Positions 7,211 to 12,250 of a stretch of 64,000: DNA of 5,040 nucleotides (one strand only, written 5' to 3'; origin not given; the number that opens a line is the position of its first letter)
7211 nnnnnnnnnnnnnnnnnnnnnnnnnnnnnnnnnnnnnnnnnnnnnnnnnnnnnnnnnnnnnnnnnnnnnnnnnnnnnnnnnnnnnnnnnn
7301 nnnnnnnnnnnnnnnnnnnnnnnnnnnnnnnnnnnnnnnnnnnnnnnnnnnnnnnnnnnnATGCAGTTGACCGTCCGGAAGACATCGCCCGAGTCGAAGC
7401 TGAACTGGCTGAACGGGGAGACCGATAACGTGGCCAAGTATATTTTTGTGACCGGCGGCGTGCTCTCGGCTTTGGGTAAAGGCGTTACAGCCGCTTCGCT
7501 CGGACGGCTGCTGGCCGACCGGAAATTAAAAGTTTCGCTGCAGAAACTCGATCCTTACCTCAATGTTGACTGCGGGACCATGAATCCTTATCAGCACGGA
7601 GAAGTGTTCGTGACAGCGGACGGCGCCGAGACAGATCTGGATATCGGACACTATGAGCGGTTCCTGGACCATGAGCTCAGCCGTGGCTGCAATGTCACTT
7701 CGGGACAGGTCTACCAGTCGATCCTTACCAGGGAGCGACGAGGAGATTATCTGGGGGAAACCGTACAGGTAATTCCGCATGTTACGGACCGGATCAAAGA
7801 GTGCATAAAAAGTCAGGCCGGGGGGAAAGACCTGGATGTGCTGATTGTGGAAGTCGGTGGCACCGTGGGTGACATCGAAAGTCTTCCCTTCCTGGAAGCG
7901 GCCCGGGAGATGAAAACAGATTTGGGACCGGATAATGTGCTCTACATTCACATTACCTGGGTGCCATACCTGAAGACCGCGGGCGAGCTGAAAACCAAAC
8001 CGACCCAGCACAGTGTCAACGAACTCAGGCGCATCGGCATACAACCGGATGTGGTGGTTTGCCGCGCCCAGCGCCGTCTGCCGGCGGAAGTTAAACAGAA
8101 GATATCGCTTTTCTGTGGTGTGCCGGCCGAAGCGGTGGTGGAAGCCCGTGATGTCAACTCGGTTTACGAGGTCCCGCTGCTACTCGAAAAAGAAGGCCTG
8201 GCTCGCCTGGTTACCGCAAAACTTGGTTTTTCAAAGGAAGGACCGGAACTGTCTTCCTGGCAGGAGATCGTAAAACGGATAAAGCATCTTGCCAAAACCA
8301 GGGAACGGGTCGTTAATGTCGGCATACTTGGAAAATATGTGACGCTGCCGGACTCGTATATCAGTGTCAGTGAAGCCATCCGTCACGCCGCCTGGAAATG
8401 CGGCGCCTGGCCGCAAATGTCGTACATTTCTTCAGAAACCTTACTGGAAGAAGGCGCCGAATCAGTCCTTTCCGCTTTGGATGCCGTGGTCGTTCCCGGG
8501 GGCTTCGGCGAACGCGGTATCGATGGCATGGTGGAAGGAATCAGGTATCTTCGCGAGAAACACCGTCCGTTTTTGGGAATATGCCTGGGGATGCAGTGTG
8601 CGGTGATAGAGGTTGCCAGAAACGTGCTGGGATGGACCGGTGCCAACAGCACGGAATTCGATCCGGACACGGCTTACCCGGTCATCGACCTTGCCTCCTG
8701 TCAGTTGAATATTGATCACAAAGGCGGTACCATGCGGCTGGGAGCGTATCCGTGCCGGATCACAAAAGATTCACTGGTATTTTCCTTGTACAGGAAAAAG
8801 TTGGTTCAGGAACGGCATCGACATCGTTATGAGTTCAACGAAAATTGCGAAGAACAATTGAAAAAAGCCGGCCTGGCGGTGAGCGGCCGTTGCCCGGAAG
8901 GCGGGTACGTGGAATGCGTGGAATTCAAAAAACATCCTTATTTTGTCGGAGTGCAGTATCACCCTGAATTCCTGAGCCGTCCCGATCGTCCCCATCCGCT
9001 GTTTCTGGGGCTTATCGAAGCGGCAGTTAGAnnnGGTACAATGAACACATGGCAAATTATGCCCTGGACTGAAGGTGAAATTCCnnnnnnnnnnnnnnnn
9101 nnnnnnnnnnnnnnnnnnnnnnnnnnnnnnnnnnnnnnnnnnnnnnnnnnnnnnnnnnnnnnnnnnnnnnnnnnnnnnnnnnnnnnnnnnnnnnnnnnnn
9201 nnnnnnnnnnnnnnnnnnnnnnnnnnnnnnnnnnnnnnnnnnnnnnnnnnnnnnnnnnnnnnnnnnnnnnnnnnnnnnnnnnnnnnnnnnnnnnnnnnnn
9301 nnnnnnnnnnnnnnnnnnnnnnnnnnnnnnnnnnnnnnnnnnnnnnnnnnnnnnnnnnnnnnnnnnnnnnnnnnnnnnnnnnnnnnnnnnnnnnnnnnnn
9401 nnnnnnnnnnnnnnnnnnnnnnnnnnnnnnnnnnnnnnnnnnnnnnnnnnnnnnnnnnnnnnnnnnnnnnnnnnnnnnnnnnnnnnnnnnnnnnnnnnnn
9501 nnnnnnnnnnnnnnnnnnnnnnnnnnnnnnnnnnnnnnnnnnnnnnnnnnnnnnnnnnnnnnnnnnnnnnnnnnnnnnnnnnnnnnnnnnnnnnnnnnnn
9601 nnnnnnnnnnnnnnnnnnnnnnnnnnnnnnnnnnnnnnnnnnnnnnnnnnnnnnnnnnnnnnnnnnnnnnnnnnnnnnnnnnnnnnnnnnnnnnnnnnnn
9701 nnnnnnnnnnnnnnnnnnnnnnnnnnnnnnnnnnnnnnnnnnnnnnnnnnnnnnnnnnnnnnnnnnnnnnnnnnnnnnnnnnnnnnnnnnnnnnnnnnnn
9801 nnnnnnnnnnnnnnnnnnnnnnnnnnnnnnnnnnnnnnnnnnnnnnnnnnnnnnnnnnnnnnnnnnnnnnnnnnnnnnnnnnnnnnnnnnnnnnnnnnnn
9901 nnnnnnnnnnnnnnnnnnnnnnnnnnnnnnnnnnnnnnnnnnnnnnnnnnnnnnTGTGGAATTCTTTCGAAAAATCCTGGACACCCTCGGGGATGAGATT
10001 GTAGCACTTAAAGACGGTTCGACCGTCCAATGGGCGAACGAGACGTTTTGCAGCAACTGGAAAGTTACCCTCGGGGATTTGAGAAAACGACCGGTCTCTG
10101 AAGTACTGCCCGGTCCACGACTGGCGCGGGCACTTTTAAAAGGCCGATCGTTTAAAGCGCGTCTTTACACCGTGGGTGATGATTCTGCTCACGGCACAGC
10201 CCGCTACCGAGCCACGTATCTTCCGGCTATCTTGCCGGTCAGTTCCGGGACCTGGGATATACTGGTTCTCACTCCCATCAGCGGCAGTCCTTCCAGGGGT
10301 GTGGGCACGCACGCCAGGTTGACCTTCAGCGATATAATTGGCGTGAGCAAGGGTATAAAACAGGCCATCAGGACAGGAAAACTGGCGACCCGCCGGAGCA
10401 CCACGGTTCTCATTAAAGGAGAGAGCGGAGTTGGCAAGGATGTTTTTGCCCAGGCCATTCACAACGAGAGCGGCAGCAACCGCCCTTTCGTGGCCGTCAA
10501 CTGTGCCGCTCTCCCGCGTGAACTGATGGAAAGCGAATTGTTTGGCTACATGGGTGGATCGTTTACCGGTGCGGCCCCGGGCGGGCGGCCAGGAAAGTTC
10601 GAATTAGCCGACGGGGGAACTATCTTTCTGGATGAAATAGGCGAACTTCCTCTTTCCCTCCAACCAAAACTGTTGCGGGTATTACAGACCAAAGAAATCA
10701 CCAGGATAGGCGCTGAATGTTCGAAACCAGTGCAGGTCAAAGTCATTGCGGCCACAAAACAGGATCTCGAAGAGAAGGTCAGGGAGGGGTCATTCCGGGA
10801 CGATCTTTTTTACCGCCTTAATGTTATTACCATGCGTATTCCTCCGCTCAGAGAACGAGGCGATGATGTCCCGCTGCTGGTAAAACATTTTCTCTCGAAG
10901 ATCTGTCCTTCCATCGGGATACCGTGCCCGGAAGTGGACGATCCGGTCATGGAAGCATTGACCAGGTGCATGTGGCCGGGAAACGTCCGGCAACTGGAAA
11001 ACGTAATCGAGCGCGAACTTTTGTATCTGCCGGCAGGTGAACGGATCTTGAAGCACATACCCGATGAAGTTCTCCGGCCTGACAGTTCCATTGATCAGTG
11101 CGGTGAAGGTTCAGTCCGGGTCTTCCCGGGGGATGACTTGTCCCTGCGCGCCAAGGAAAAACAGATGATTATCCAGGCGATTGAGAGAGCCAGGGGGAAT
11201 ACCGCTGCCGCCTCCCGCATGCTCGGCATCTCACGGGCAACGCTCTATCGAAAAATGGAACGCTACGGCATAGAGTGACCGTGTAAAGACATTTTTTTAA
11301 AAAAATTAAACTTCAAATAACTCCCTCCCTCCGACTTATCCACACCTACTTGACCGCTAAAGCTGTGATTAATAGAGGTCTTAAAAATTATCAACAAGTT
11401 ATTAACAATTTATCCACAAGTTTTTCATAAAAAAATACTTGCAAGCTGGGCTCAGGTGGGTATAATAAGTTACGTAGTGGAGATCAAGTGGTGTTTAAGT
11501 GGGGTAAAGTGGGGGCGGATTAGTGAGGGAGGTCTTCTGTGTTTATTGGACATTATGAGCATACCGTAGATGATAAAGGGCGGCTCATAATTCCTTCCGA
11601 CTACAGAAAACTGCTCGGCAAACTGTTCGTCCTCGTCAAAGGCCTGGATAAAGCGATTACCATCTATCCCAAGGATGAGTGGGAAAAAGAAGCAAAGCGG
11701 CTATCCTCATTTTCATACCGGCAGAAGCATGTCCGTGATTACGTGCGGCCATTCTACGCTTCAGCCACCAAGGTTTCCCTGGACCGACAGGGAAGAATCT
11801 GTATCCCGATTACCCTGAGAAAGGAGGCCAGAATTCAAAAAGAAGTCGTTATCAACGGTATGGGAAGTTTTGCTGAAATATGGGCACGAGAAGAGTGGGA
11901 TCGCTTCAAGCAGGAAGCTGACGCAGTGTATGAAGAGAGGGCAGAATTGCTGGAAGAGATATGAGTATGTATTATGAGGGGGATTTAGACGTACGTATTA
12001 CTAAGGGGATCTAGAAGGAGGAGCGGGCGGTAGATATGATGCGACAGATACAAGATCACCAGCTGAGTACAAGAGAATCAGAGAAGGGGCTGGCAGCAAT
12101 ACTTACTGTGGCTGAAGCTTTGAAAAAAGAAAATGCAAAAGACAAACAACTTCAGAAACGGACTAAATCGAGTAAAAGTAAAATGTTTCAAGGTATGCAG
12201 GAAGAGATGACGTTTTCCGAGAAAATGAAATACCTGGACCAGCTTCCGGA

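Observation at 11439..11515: dcw promoter with a four-unit GTGG direct-repeat array (putative MraZ operator) between -10 and RBS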

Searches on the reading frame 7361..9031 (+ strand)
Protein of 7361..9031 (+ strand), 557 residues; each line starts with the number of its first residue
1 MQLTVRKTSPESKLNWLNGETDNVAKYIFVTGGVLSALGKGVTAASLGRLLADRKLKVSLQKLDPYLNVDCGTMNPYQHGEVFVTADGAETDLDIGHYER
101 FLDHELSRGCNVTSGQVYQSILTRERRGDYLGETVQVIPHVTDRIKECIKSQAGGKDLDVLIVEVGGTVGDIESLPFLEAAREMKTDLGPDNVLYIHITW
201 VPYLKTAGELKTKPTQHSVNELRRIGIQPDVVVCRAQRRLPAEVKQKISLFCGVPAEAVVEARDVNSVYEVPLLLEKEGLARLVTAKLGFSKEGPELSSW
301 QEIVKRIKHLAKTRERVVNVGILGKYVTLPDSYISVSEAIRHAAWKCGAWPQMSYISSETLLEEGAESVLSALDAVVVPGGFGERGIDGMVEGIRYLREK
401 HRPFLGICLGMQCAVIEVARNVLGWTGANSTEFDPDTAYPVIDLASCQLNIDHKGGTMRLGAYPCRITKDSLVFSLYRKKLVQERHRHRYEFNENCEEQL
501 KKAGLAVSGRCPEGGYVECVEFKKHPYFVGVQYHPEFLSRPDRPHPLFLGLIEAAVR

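Call 54: find_homologous_proteins(query=window:7361-9031:+, max_evalue=1e-50)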
Query window:7361-9031:+ (557 aa): 8000 proteins with E <= 1e-50 among 8000 candidates; the best 120 are listed.
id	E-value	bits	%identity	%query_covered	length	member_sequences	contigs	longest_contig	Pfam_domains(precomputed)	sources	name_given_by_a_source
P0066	0.0e+0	1274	100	100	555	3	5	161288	PF07722.20,PF06418.21,PF00117.35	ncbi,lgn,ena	-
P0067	8.3e-263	891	74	96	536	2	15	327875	PF07722.20,PF06418.21,PF00117.35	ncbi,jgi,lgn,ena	-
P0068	1.2e-215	735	60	96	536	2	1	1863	PF07722.20,PF06418.21,PF00117.35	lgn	-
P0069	1.2e-212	725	60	96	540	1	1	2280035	PF07722.20,PF06418.21,PF00117.35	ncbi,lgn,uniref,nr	ncbi:CTP synthase [Thermosediminibacter oceani]|uniref:CTP synthase n=1 Tax=Thermosediminibacter oce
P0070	2.0e-212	725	60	96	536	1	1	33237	PF07722.20,PF06418.21,PF00117.35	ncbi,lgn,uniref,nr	ncbi:CTP synthase [Desulfofundulus thermosubterraneus]|uniref:CTP synthase n=1 Tax=Desulfofundulus t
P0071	4.3e-212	724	60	96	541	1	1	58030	PF07722.20,PF06418.21,PF00117.35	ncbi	-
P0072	5.2e-212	723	59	96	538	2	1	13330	PF07722.20,PF06418.21,PF00117.35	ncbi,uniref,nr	ncbi:CTP synthase [Fervidicola ferrireducens]|uniref:CTP synthase n=1 Tax=Fervidicola ferrireducens 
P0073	5.5e-212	723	59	96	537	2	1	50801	PF07722.20,PF06418.21,PF00117.35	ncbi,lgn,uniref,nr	ncbi:CTP synthase [Desulfovirgula thermocuniculi]|uniref:CTP synthase n=1 Tax=Desulfovirgula thermoc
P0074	9.4e-212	722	60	96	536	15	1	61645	PF07722.20,PF06418.21,PF00117.35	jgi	jgi:CTP synthase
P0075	1.5e-210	719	59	96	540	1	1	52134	PF07722.20,PF06418.21,PF00117.35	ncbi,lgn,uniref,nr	ncbi:CTP synthase [Thermosediminibacter litoriperuensis]|uniref:CTP synthase n=1 Tax=Thermosediminib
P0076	6.4e-210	716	59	96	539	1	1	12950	PF07722.20,PF06418.21,PF00117.35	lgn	-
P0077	6.6e-210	716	59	96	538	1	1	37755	PF07722.20,PF06418.21,PF00117.35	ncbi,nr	ncbi:CTP synthase [Thermovorax subterraneus]|nr:CTP synthase [Thermovorax subterraneus]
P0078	6.8e-210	716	59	96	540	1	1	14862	PF07722.20,PF06418.21,PF00117.35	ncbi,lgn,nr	ncbi:MAG: CTP synthase [Thermosediminibacteraceae bacterium]|nr:CTP synthase [Thermosediminibacterac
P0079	8.2e-210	716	59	96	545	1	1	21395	PF07722.20,PF06418.21,PF00117.35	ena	-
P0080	1.5e-209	715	59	96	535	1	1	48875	PF07722.20,PF06418.21,PF00117.35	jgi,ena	-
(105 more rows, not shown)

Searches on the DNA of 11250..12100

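Call 26: search_rna_families(source=window, start=11250, end=12100, threshold=evalue, max_evalue=1)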
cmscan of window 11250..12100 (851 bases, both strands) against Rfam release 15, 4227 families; matches with E-value up to 1: 0.
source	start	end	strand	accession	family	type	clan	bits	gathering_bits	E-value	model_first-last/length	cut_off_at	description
